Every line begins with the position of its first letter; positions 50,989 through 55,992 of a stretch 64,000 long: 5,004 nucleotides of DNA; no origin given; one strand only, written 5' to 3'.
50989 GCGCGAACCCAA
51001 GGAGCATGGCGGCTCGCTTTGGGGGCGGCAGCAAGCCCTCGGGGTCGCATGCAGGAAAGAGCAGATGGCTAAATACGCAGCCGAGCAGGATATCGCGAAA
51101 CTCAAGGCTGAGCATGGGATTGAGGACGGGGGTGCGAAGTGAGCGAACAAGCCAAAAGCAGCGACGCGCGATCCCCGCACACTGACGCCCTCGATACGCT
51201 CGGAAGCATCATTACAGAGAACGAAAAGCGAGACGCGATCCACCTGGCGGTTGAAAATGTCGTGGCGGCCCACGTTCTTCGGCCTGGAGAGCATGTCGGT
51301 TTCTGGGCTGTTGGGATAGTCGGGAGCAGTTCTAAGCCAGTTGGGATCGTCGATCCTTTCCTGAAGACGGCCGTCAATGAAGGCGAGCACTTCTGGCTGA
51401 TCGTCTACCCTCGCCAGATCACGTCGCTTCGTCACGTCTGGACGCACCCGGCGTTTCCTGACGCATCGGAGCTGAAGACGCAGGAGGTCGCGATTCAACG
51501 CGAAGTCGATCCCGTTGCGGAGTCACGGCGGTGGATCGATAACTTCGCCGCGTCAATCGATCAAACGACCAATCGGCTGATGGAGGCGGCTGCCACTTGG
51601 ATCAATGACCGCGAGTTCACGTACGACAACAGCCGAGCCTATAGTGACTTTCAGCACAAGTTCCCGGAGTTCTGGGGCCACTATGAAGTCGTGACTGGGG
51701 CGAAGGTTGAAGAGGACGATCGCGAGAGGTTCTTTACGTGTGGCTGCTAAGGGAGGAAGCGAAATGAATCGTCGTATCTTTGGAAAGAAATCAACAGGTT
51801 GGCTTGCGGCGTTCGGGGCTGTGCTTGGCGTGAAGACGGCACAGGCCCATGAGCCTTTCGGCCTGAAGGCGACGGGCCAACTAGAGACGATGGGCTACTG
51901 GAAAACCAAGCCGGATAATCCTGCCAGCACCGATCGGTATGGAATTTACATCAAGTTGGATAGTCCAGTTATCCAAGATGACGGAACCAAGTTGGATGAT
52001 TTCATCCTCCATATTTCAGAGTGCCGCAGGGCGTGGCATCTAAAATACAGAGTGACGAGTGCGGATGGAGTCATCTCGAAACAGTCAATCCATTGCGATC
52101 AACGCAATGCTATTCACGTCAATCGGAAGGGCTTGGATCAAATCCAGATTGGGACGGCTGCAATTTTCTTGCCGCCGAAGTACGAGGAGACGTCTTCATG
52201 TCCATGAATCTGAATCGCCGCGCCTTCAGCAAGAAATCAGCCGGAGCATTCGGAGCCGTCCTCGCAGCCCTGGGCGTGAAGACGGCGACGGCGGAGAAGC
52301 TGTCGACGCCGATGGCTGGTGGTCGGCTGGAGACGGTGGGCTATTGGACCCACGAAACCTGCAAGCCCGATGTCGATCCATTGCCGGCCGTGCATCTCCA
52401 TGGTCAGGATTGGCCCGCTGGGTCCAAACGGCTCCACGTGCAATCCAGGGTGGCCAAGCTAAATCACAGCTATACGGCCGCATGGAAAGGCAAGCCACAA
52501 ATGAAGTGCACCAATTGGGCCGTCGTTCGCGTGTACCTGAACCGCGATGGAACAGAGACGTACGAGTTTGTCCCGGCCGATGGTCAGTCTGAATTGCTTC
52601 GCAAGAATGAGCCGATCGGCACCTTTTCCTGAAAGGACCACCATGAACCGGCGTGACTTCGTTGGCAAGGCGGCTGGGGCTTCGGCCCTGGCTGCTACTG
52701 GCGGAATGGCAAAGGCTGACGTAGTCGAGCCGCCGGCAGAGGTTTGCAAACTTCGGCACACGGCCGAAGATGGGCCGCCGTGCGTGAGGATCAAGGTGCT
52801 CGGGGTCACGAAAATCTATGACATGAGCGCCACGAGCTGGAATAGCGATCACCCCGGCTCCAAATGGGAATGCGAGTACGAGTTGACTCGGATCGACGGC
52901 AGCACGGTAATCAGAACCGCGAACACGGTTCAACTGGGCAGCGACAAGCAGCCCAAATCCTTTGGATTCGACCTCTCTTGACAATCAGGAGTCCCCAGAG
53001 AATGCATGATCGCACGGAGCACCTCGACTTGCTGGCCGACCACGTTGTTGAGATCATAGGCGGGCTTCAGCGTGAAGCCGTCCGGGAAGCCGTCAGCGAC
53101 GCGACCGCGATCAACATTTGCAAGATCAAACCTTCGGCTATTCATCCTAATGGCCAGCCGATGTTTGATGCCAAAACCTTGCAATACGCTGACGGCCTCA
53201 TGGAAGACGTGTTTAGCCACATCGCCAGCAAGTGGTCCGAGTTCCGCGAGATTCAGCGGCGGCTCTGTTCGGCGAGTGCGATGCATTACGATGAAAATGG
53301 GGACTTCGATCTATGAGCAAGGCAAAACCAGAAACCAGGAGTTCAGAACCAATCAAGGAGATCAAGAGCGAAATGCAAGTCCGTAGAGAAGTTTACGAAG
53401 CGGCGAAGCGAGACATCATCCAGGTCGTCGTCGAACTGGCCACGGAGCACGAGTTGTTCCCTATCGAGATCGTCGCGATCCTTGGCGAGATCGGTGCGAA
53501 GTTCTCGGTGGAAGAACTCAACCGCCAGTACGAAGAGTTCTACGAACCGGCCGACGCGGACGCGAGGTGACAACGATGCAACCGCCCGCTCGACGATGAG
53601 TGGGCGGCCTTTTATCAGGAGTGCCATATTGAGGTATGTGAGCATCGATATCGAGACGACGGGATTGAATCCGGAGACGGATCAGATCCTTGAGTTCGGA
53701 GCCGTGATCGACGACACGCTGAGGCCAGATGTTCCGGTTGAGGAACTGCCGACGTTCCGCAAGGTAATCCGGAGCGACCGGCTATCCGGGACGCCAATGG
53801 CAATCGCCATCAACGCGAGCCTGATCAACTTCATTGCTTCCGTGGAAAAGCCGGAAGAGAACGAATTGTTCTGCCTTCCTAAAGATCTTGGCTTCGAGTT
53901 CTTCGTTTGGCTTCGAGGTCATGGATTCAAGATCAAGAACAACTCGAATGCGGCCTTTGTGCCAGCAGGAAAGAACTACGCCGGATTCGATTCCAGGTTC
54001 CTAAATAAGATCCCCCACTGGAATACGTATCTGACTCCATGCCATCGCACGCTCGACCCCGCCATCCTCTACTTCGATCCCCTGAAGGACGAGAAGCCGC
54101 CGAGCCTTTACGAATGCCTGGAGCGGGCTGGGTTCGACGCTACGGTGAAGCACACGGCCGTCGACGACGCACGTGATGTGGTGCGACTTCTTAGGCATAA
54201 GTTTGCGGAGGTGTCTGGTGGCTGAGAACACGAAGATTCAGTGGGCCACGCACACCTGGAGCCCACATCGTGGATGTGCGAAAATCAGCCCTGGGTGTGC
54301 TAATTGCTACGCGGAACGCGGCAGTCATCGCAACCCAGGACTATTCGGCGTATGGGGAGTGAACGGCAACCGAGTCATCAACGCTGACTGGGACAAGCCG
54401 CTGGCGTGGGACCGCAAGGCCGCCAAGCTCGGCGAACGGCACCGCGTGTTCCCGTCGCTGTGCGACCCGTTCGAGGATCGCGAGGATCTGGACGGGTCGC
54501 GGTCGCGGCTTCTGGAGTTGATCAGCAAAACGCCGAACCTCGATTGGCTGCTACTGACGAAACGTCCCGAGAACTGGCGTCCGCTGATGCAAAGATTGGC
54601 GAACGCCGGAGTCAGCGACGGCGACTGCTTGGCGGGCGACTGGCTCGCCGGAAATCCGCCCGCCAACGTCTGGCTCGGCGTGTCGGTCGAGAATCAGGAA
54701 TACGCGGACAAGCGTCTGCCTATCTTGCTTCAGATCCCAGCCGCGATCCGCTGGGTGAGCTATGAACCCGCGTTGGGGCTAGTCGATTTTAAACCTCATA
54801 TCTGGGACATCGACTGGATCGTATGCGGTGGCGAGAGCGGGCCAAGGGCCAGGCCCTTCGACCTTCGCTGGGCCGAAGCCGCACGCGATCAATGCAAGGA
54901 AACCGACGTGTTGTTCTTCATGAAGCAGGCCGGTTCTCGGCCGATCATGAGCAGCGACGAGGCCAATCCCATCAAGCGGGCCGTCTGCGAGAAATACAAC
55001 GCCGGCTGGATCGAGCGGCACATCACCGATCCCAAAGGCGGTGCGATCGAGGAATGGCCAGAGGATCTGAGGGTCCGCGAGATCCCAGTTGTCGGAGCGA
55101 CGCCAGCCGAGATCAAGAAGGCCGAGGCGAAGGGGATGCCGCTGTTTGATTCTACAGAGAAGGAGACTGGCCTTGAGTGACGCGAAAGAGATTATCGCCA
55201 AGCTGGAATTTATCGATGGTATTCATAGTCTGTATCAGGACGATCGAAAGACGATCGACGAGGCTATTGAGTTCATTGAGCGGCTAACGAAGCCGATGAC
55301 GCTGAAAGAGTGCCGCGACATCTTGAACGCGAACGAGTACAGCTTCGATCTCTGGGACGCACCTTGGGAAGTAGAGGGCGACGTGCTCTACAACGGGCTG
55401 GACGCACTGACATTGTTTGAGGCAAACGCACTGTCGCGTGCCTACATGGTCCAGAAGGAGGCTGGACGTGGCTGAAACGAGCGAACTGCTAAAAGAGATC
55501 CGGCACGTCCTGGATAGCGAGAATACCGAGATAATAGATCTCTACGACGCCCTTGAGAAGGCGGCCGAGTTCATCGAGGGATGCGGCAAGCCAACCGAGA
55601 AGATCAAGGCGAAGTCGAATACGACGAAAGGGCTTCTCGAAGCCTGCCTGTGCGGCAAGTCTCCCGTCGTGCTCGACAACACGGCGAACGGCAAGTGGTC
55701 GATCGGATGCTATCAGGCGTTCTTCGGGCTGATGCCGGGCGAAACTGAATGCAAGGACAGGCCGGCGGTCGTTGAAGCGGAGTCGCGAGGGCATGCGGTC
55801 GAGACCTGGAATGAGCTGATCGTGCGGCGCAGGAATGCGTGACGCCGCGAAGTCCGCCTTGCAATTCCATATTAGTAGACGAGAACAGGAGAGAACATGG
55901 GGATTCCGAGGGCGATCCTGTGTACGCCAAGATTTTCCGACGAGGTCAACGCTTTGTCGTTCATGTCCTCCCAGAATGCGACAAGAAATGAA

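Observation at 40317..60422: Anti-restriction set: two to three Lar-like zinc-ribbon proteins plus a C5-cytosine methyltransferase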

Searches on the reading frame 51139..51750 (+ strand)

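Call 50: search_protein_families(library=pfam, proteins=[window:51139-51750:+], max_evalue=0.01)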
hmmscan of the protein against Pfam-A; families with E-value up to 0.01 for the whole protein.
window:51139-51750:+ (203 aa): 0 families

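Call 85: search_protein_families(library=phrogs, proteins=[window:51139-51750:+], max_evalue=0.01)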
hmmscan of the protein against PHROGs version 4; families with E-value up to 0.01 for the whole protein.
window:51139-51750:+ (203 aa): 3 families
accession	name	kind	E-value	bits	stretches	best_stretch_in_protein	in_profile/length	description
phrog_11912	-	unknown function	1.3e-70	238.7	1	6-203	2-226/226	-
phrog_17232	-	unknown function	4.7e-35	121.4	1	7-108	4-113/115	-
phrog_17762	-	unknown function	0.00022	22.8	1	134-203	46-115/115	-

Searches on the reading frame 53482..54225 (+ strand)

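Call 50: search_protein_families(library=pfam, proteins=[window:53482-54225:+], max_evalue=0.01)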
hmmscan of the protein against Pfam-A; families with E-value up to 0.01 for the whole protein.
window:53482-54225:+ (247 aa): 1 family
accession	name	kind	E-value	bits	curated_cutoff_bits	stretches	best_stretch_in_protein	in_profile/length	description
PF00929.31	RNase_T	-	2.1e-10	41.8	24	1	53-236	1-163/164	Exonuclease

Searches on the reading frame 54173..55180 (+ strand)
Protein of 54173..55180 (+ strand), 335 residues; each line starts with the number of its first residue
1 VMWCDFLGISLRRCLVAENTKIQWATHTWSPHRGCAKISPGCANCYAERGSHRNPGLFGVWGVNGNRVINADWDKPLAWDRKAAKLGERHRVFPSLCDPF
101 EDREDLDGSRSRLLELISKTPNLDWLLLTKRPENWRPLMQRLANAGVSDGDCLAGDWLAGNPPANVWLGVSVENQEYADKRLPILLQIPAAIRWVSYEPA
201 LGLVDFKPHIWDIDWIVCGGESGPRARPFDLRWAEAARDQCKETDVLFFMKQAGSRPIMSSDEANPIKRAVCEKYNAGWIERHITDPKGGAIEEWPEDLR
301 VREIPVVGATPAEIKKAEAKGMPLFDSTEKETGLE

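Call 13: search_protein_families(library=pfam, proteins=[window:54173-55180:+], max_evalue=10)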
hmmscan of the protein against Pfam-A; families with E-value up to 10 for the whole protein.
window:54173-55180:+ (335 aa): 1 family
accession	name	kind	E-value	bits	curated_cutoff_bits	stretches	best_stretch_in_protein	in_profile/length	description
PF07505.17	DUF5131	-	9.8e-63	212.3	28.9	1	19-255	1-217/243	Protein of unknown function (DUF5131)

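Call 65: search_protein_families(library=ncbifam, proteins=[window:54173-55180:+], max_evalue=0.01)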
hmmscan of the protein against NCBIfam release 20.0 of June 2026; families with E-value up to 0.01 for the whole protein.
window:54173-55180:+ (335 aa): 1 family
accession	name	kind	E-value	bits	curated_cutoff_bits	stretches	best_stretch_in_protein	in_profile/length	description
TIGR04471.1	rSAM_mob_pairA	equivalog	3.3e-08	33.3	355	1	164-262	107-205/220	radical SAM mobile pair protein A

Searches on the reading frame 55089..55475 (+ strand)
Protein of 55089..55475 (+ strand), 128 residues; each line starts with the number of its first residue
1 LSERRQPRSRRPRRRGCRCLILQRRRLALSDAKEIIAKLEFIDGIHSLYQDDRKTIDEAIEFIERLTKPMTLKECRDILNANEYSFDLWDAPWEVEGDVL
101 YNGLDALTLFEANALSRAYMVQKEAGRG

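Call 22: search_protein_families(library=pfam, proteins=[window:55089-55475:+], max_evalue=0.1)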
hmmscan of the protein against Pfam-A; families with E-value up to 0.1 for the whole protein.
window:55089-55475:+ (128 aa): 1 family
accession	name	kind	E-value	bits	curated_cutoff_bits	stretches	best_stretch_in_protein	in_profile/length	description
PF14420.11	Clr5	-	0.017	15.7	22.3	0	46-65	13-32/54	Clr5 domain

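Call 66: search_protein_families(library=phrogs, proteins=[window:55089-55475:+], max_evalue=0.01)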
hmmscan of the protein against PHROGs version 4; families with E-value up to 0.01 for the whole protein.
window:55089-55475:+ (128 aa): 0 families

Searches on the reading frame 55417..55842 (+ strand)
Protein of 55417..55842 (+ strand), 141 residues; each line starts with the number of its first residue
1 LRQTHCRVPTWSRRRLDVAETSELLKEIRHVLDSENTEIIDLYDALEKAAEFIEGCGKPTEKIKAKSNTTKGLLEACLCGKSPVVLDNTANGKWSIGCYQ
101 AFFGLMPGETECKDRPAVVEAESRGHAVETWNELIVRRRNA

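Call 3: search_protein_families(library=pfam, proteins=[window:55417-55842:+], max_evalue=10)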
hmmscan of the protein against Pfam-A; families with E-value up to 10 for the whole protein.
window:55417-55842:+ (141 aa): 1 family
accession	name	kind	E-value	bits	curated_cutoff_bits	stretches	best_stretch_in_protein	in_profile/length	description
PF05659.16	RPW8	-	0.13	12.3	30.4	1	26-58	52-84/139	Arabidopsis broad-spectrum mildew resistance protein RPW8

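Call 4: search_protein_families(library=phrogs, proteins=[window:55417-55842:+], max_evalue=1)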
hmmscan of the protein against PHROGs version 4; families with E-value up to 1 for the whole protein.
window:55417-55842:+ (141 aa): 2 families
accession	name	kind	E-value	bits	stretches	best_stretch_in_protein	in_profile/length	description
phrog_6308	-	unknown function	0.041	15.1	0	76-92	16-31/70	-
phrog_15305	-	unknown function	0.12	13.5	1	35-64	17-47/83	-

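Call 41: find_homologous_proteins(query=window:55417-55842:+, max_evalue=0.01)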
Query window:55417-55842:+ (141 aa): 1 proteins with E <= 0.01 among 22 candidates.
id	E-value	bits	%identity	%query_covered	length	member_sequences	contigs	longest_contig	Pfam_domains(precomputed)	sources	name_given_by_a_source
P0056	1.2e-76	273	99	88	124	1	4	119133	-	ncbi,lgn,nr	ncbi:MAG: hypothetical protein P4L67_05160 [Candidatus Pacebacteria bacterium]|nr:hypothetical prote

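Call 64: predict_structure(protein=window:55468-55842:+)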
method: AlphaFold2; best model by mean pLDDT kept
length: 124 residues; sequences in the alignment: 1
mean_pLDDT: 38.4   pTM: 0.23
mean pLDDT of the five models: 38.4, 37.8, 35.9, 34.7, 32.3
residues with pLDDT >= 90: 0; 70-90: 0; 50-70: 2; < 50: 122
segments of 3 or more residues with pLDDT < 50: 1-8, 10-12, 14-124
pLDDT, mean of each block of 10 residues (from residue 1): 42 46 43 37 29 43 45 37 39 32 29 41 35
secondary structure, 60 per line:
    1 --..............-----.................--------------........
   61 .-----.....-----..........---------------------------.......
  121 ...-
elements in order: H3-16 H22-38 H53-61 E67-71 E77-81 H82-86 H114-123

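Call 65: search_protein_families(library=ncbifam, proteins=[window:55468-55842:+], max_evalue=0.01)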
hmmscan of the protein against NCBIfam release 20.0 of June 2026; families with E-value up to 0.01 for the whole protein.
window:55468-55842:+ (124 aa): 0 families

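Call 92: find_encoding_contigs(protein=P0056, flank=3000, max_places=3)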
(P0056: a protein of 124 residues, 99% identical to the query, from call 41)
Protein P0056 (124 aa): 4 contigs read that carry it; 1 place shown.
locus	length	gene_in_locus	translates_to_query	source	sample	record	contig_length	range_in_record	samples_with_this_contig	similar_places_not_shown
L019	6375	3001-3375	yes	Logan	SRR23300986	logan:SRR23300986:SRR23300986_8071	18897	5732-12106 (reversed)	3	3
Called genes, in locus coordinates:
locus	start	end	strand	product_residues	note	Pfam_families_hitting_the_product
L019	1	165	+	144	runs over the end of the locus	-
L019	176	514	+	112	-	-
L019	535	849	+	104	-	-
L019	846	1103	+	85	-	-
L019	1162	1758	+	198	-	PF00929:RNase_T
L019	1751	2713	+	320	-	PF07505:DUF5131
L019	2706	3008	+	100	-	-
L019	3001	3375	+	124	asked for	-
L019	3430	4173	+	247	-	-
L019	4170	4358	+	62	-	-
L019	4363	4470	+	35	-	-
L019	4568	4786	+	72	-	-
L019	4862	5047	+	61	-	-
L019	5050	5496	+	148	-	PF01503:PRA-PH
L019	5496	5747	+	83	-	-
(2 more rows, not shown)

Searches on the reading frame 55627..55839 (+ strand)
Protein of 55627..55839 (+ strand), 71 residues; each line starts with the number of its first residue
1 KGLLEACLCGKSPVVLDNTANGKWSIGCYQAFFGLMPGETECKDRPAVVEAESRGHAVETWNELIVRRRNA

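Call 13: search_protein_families(library=pfam, proteins=[window:55627-55839:+], max_evalue=10)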
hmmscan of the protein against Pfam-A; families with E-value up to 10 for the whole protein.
seq(71 aa): 0 families

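Call 77: find_related_loci(query=A5, collection=viral_contigs, flank=8000)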
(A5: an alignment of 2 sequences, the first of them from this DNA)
Query A5 (71 aa) in viral_contigs; peptide patterns used: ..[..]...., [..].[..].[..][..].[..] (x = any residue, [..] = any of these).
30 stretches matched a pattern, but none encodes a relative of the query by tblastn (E <= 1e-3).
